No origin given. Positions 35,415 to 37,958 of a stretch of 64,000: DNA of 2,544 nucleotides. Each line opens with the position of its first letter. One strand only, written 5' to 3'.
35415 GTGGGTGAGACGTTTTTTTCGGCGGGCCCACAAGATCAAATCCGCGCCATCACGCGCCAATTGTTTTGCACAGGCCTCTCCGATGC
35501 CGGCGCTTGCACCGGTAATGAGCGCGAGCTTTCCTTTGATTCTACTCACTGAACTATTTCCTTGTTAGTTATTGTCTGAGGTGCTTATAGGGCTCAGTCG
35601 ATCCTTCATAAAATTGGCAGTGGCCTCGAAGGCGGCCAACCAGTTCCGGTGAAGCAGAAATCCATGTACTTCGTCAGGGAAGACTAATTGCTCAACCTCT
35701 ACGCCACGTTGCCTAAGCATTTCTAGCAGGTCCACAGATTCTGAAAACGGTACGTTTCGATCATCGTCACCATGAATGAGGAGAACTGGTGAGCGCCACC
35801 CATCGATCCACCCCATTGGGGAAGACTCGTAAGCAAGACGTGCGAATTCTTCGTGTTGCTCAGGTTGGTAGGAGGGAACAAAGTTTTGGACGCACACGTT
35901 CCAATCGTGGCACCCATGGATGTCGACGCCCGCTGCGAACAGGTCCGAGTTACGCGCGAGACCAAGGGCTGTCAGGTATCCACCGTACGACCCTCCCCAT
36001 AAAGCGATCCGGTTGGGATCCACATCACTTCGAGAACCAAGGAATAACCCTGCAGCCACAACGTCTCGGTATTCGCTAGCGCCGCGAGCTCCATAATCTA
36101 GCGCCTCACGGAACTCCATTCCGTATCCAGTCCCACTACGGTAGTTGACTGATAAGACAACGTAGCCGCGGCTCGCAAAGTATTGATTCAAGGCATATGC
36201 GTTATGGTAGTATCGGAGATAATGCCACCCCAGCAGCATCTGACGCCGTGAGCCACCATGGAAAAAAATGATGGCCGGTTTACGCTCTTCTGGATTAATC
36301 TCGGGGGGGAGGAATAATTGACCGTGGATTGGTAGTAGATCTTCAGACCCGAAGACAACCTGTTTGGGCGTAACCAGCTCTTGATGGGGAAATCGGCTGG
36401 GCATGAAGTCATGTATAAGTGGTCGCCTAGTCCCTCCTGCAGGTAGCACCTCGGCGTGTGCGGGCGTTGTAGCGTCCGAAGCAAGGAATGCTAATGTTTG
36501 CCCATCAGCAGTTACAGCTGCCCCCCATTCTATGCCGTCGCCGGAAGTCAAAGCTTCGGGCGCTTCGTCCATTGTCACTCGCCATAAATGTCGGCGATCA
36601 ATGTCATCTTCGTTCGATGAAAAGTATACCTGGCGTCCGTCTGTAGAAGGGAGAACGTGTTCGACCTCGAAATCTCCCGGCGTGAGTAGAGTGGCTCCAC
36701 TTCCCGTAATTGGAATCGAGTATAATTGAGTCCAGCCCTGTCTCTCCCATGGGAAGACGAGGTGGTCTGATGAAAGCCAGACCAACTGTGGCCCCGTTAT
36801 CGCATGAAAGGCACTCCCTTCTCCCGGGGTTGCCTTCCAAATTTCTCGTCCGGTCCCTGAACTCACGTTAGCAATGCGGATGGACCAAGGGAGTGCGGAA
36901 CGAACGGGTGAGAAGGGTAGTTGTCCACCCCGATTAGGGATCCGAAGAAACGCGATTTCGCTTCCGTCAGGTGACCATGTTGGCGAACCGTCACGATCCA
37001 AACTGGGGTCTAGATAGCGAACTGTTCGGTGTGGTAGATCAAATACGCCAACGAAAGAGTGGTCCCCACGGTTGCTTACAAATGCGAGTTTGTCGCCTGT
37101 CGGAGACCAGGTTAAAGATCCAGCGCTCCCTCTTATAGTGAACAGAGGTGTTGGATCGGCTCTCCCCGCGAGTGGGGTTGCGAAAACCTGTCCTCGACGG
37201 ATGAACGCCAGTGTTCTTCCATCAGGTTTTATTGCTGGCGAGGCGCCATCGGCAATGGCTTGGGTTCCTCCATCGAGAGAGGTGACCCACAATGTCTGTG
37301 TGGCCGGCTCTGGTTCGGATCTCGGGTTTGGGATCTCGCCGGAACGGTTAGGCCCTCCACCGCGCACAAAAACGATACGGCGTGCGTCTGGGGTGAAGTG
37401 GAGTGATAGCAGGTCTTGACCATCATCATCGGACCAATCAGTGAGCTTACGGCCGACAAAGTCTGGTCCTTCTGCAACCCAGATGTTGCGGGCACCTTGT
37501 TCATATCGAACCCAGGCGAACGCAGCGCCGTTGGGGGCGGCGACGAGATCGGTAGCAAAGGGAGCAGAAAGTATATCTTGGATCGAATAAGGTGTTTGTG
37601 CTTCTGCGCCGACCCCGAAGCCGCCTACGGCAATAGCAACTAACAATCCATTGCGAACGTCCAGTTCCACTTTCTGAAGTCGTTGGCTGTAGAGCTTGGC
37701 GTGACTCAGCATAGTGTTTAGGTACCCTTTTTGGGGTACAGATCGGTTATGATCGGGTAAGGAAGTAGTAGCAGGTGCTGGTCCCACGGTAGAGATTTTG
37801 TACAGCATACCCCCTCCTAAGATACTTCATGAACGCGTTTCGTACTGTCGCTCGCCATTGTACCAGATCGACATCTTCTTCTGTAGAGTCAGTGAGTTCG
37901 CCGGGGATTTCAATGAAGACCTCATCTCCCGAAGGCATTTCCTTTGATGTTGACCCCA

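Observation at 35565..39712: Enolase-superfamily (NSAR/OSBS-like)–GNAT–S9 peptidase–SDR operon: candidate N-acyl-amino-acid racemisation/deacylation pathway with a non-canonical hydrolase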

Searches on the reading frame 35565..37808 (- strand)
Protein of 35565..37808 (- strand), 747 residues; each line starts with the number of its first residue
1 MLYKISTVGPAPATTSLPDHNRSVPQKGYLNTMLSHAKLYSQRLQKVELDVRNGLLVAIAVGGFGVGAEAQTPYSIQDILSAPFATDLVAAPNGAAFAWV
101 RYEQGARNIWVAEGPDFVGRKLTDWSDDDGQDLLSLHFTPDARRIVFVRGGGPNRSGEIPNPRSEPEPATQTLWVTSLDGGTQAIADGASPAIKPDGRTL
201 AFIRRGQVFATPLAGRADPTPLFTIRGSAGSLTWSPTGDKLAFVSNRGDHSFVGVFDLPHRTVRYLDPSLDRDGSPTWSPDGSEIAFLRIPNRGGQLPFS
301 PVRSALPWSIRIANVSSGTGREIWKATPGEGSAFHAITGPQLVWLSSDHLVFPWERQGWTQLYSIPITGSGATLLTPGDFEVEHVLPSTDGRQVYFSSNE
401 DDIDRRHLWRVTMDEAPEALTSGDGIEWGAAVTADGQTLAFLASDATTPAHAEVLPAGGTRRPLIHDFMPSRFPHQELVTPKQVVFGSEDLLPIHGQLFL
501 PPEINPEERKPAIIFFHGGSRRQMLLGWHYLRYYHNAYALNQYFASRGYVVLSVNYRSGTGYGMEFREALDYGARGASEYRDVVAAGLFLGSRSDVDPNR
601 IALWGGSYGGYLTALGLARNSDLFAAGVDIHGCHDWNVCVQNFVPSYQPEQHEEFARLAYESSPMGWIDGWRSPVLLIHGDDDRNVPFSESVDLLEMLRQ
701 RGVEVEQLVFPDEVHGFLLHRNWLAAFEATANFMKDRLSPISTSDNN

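Call 4: search_protein_families(library=pfam, proteins=[window:35565-37808:-])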
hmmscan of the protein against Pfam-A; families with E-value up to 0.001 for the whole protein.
window:35565-37808:- (747 aa): 9 families
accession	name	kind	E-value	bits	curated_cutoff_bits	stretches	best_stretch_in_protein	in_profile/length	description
PF00326.27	Peptidase_S9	-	9.7e-41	140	22.6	1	542-738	8-210/213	Prolyl oligopeptidase family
PF07676.18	PD40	-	1.3e-21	76.4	20.9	1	220-253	2-31/38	WD40-like Beta Propeller Repeat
PF00930.27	DPPIV_N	-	3.4e-15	56.1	22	1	346-444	246-348/354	Dipeptidyl peptidase IV (DPP IV) N-terminal region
PF20434.5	BD-FAE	-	2e-12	47.5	26.8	2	506-624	9-115/215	BD-FAE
PF01738.24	DLH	-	1.4e-08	35.1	21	1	539-723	32-194/217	Dienelactone hydrolase family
PF07859.19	Abhydrolase_3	-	9.7e-06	25.9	25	0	514-718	2-209/210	alpha/beta hydrolase fold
PF02129.25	Peptidase_S15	-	2.4e-05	24.6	23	0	539-637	46-133/262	X-Pro dipeptidyl-peptidase (S15 family)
PF00561.26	Abhydrolase_1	-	4.8e-05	23.6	25.8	0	511-648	1-121/245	alpha/beta hydrolase fold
PF12146.15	Hydrolase_4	-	0.00092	19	27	0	671-715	190-232/239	Serine aminopeptidase, S33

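Call 5: search_protein_families(library=ncbifam, proteins=[window:35565-37808:-])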
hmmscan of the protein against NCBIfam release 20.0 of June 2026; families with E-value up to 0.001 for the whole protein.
window:35565-37808:- (747 aa): 8 families
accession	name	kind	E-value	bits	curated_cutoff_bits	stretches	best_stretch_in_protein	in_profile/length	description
NF053518.1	DipepPtdsDpp5Prph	equivalog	3.1e-24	85.5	900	1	339-719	259-635/655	dipeptidyl-peptidase Dpp5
NF033523.0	lasso_peptidase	equivalog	1.7e-21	76.7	400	1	542-716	430-615/638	Atxe2 family lasso peptide isopeptidase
TIGR02800.1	propeller_TolB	equivalog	8.6e-14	51.3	343.15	1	189-293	282-388/418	Tol-Pal system beta propeller repeat protein TolB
NF050058.1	e_dPHAscl_type1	hypoth_equivalog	4.4e-08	32.9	150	1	497-698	11-204/276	extracellular catalytic domain type 1 short-chain-length polyhydroxyalkanoate depolymerase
NF002183.0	PRK01029.1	equivalog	5.5e-08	32.3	405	1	227-287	281-343/429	Tol-Pal system protein TolB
NF007857.0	PRK10566.1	equivalog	5.5e-06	26.4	201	1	593-737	101-248/249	esterase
NF058653.1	LipP1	equivalog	5.7e-05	22.1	350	0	506-614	67-159/300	LipP1 family hormone-sensitive lipase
NF047920.1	lactonase_UilS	equivalog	0.00012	21.9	400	1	507-612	21-111/285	UilS family quorum-quenching N-acyl-homoserine lactonase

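Call 35: search_solved_structures(query=window:35565-37712:-, max_evalue=1e-8)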
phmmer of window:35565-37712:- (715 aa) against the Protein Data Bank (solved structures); distinct sequences matched with E-value up to 1e-8: 86 (the best 60 are shown).
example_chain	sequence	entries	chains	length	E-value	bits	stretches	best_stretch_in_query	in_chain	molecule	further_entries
5yp1_A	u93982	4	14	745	3.1e-36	128.1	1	310-699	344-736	Dipeptidyl aminopeptidase 4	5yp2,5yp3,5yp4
2ecf_A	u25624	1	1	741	2.6e-34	121.7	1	312-685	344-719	Dipeptidyl peptidase IV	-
8hay_A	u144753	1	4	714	6.4e-29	103.9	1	323-686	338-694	btDPP4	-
7y4g_A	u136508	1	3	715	6.4e-29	103.9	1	323-686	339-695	btDPP4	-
7y4f_A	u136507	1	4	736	7e-29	103.7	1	323-686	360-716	Dipeptidyl peptidase IV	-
8wt1_A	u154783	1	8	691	2.9e-27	98.4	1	357-685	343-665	S9 family peptidase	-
5l8s_A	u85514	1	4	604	4.8e-27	97.7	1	352-702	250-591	Amino acyl peptidase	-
4hxe_B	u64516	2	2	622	9.1e-27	96.7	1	360-687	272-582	Putative uncharacterized protein PH0594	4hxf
4hxg_A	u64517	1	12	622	2.4e-26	95.4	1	360-687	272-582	Putative uncharacterized protein PH0594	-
2z3w_A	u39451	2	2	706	2.6e-25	91.9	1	313-686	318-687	Dipeptidyl aminopeptidase IV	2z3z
2d5l_A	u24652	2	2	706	4.8e-25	91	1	313-686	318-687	dipeptidyl aminopeptidase IV, putative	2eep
2dcm_A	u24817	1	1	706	1.2e-24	89.7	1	313-686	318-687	dipeptidyl aminopeptidase IV, putative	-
5olj_A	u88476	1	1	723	8.2e-23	83.7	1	319-702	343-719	Dipeptidyl peptidase IV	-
6eoo_A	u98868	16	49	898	2.8e-20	75.3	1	441-685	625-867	Dipeptidyl peptidase 8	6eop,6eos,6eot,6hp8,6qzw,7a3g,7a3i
6trw_A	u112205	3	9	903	2.8e-20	75.3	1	441-685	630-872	Dipeptidyl peptidase 8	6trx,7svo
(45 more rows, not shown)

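Call 71: find_homologous_proteins(query=window:35565-37712:-, max_evalue=1e-30)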
Query window:35565-37712:- (715 aa): 7933 proteins with E <= 1e-30 among 8000 candidates; the best 120 are listed.
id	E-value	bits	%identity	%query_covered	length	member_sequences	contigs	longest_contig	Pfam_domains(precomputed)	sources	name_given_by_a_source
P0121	0.0e+0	1603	95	100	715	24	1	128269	PF02129.25,PF00326.28,PF07859.20,PF26549.1,PF00930.28,PF01738.25,PF26550.2,PF07676.19,PF20434.6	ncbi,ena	-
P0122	0.0e+0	1169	72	99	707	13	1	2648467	PF02129.25,PF00326.28,PF07859.20,PF26549.1,PF00930.28,PF01738.25,PF26550.2,PF07676.19,PF20434.6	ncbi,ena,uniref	ncbi:S9 family peptidase [Candidatus Palauibacter sp.]|uniref:S9 family peptidase n=1 Tax=Candidatus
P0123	0.0e+0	1169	75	93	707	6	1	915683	PF02129.25,PF00326.28,PF07859.20,PF26549.1,PF00930.28,PF01738.25,PF26550.2,PF07676.19,PF20434.6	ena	-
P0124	0.0e+0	1162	72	98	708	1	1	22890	PF02129.25,PF00326.28,PF26549.1,PF00930.28,PF01738.25,PF07676.19,PF20434.6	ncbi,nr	ncbi:MAG: prolyl oligopeptidase family serine peptidase [Gemmatimonadetes bacterium]|nr:prolyl oligo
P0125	0.0e+0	1151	74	94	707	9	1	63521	PF02129.25,PF00326.28,PF26549.1,PF00930.28,PF01738.25,PF26550.2,PF07676.19,PF20434.6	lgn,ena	-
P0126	0.0e+0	1149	74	92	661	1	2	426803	PF02129.25,PF00326.28,PF10647.16,PF26549.1,PF00930.28,PF01738.25,PF26550.2,PF07676.19,PF20434.6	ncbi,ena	-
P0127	0.0e+0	1148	72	95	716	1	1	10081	PF02129.25,PF00326.28,PF07859.20,PF26549.1,PF00930.28,PF05448.19,PF01738.25,PF26550.2,PF00561.27,PF07676.19,PF20434.6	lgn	-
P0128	0.0e+0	1146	71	94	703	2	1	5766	PF02129.25,PF00326.28,PF26549.1,PF00930.28,PF01738.25,PF26550.2,PF00561.27,PF07676.19,PF20434.6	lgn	-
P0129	0.0e+0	1140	71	95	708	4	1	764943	PF02129.25,PF00326.28,PF26549.1,PF00930.28,PF01738.25,PF07676.19,PF20434.6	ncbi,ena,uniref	ncbi:S9 family peptidase [Candidatus Palauibacter sp.]|uniref:S9 family peptidase n=1 Tax=Candidatus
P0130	0.0e+0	1140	70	96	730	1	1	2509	PF02129.25,PF00326.28,PF07859.20,PF26549.1,PF00930.28,PF01738.25,PF26550.2,PF00561.27,PF07676.19,PF20434.6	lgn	-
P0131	0.0e+0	1133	72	93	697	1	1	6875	PF02129.25,PF00326.28,PF26549.1,PF00930.28,PF01738.25,PF26550.2,PF07676.19,PF20434.6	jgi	-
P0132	0.0e+0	1131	72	94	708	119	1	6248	PF02129.25,PF00326.28,PF26549.1,PF00930.28,PF01738.25,PF00561.27,PF07676.19,PF20434.6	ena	-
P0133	0.0e+0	1120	70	96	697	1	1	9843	PF02129.25,PF00326.28,PF26549.1,PF00930.28,PF01738.25,PF26550.2,PF00561.27,PF07676.19,PF20434.6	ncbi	-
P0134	0.0e+0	1119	70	95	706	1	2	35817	PF02129.25,PF00326.28,PF26549.1,PF00930.28,PF05448.19,PF01738.25,PF00561.27,PF07676.19,PF12146.16,PF20434.6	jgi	-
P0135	0.0e+0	1096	66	97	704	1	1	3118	PF02129.25,PF00326.28,PF26549.1,PF00930.28,PF01738.25,PF26550.2,PF07676.19,PF20434.6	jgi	jgi:dipeptidyl aminopeptidase/acylaminoacyl peptidase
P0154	5.7e-288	975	62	95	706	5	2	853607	PF02129.25,PF00326.28,PF26549.1,PF00930.28,PF05448.19,PF01738.25,PF26550.2,PF07676.19,PF20434.6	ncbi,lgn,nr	ncbi:Dipeptidyl aminopeptidase 4 [bacterium HR33]|nr:Dipeptidyl aminopeptidase 4 [bacterium HR33]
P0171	1.3e-281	954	60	97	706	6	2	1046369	PF00326.28,PF26549.1,PF00930.28,PF01738.25,PF26550.2,PF00561.27,PF07676.19,PF20434.6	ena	-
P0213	2.6e-275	933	58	97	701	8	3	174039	PF02129.25,PF00326.28,PF26549.1,PF00930.28,PF01738.25,PF26550.2,PF00561.27,PF07676.19,PF20434.6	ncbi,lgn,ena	-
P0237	1.4e-272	924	58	97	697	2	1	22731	PF00326.28,PF26549.1,PF00930.28,PF01738.25,PF26550.2,PF07676.19,PF20434.6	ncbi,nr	ncbi:MAG TPA: prolyl oligopeptidase family serine peptidase [Vicinamibacteria bacterium]|nr:prolyl o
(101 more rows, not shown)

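Call 72: find_encoding_contigs(protein=P0154, flank=6000, max_places=1)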
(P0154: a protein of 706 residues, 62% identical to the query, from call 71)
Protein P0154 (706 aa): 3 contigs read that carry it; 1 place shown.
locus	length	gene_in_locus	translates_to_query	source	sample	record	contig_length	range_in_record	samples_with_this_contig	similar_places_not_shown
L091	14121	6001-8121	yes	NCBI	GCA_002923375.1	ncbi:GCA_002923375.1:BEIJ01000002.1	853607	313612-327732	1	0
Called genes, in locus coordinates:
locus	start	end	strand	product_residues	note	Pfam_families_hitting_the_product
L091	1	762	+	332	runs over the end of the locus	PF01546:Peptidase_M20 (faint), PF04389:Peptidase_M28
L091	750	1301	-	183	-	PF01035:DNA_binding_1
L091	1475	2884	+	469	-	PF02812:ELFV_dehydrog_N, PF00208:ELFV_dehydrog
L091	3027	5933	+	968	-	PF00580:UvrD-helicase, PF01443:Viral_helicase1 (faint), PF13245:AAA_19, PF13361:UvrD_C, PF00929:RNase_T, PF16473:Rv2179c-like (weak), PF13361:UvrD_C, PF13538:UvrD_C_2 (faint)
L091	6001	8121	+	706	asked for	PF07676:PD40 (faint), PF26550:Tricorn_2nd (faint), PF26549:Tricorn_N (weak), PF00930:DPPIV_N, PF26549:Tricorn_N (weak), PF20434:BD-FAE, PF01738:DLH, PF00326:Peptidase_S9, +2 more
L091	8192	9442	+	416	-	-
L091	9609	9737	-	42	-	-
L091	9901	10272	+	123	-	-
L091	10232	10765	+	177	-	-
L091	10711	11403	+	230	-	-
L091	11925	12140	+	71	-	-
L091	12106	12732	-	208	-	PF01209:Ubie_methyltran, PF13489:Methyltransf_23, PF13847:Methyltransf_31, PF08241:Methyltransf_11, PF08242:Methyltransf_12, PF13649:Methyltransf_25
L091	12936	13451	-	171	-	PF22381:Staph_reg_Sar_Rot (weak), PF01047:MarR, PF01978:TrmB, PF12802:MarR_2, PF13463:HTH_27, PF09339:HTH_IclR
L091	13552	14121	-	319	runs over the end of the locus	PF13414:TPR_11 (faint), PF13371:TPR_9 (faint), PF13432:TPR_16 (faint), PF13424:TPR_12 (faint), PF13428:TPR_14 (weak), PF00515:TPR_1 (weak), PF07719:TPR_2 (weak), PF13181:TPR_8 (weak), +3 more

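Call 73: find_encoding_contigs(protein=P0171, flank=6000, max_places=1)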
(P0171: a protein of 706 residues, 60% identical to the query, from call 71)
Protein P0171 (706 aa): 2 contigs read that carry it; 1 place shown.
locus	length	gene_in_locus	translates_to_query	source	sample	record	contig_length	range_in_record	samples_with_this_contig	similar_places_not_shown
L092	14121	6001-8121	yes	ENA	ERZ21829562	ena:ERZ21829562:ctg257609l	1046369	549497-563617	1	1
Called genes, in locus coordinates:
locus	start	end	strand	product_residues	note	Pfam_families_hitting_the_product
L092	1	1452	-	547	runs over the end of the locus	PF00920:ILVD_EDD_N, PF24877:ILV_EDD_C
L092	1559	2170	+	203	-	-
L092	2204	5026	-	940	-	PF00069:Pkinase, PF01636:APH (weak), PF07714:PK_Tyr_Ser-Thr, PF14531:Kinase-like (weak), PF03781:FGE-sulfatase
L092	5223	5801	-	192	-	PF08843:AbiEii (faint)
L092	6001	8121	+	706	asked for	PF07676:PD40 (faint), PF26549:Tricorn_N, PF26550:Tricorn_2nd (faint), PF00930:DPPIV_N, PF26549:Tricorn_N, PF01738:DLH, PF20434:BD-FAE (weak), PF00326:Peptidase_S9, +1 more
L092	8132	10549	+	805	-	PF01804:Penicil_amidase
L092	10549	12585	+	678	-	PF02897:Peptidase_S9_N, PF00326:Peptidase_S9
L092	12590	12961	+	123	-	PF01243:PNPOx_N (weak)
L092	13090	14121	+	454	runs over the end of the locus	PF05193:Peptidase_M16_C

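Call 74: find_encoding_contigs(protein=P0213, flank=6000, max_places=1)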
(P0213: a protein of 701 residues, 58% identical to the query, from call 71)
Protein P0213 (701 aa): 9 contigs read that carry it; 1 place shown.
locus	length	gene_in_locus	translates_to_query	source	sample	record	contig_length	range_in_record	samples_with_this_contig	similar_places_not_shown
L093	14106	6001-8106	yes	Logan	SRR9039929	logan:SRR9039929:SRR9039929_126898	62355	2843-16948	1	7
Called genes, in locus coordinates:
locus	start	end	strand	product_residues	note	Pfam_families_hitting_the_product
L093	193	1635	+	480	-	PF01839:FG-GAP (faint), PF13517:FG-GAP_3, PF07593:UnbV_ASPIC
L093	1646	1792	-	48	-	-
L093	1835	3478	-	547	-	PF00920:ILVD_EDD_N, PF24877:ILV_EDD_C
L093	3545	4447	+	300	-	PF02558:ApbA, PF08546:ApbA_C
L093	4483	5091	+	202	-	-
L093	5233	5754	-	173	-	-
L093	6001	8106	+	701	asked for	PF07676:PD40 (faint), PF26549:Tricorn_N, PF26550:Tricorn_2nd (weak), PF00930:DPPIV_N, PF01738:DLH, PF02129:Peptidase_S15 (faint), PF20434:BD-FAE, PF00326:Peptidase_S9, +1 more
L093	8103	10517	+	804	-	PF01804:Penicil_amidase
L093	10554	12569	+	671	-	PF02897:Peptidase_S9_N, PF00326:Peptidase_S9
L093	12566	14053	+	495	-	PF00675:Peptidase_M16 (weak), PF05193:Peptidase_M16_C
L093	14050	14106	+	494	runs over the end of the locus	PF05193:Peptidase_M16_C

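Call 75: find_encoding_contigs(protein=P0237, flank=6000, max_places=1)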
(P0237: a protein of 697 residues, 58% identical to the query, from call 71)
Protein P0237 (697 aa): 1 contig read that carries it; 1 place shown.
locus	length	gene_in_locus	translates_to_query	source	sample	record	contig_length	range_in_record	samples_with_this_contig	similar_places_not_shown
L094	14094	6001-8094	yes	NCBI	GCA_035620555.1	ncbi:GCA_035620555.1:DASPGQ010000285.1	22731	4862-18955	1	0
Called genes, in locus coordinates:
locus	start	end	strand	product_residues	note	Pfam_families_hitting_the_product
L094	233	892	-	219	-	PF04264:YceI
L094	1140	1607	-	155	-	PF01161:PBP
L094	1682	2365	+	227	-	PF07238:PilZ (weak)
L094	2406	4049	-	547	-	PF00920:ILVD_EDD_N, PF24877:ILV_EDD_C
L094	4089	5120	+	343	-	PF02558:ApbA, PF08546:ApbA_C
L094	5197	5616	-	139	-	PF01850:PIN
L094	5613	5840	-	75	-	PF04014:MazE_antitoxin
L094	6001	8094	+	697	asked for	PF07676:PD40 (faint), PF26550:Tricorn_2nd (weak), PF00930:DPPIV_N, PF26549:Tricorn_N (weak), PF01738:DLH, PF20434:BD-FAE (faint), PF00326:Peptidase_S9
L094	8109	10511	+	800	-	PF01804:Penicil_amidase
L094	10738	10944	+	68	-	-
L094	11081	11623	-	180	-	-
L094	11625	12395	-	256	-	PF03306:AAL_decarboxy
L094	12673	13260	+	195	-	-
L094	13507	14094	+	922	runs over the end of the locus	PF13620:CarboxypepD_reg, PF07715:Plug, PF25183:OMP_b-brl_4, PF00593:TonB_dep_Rec_b-barrel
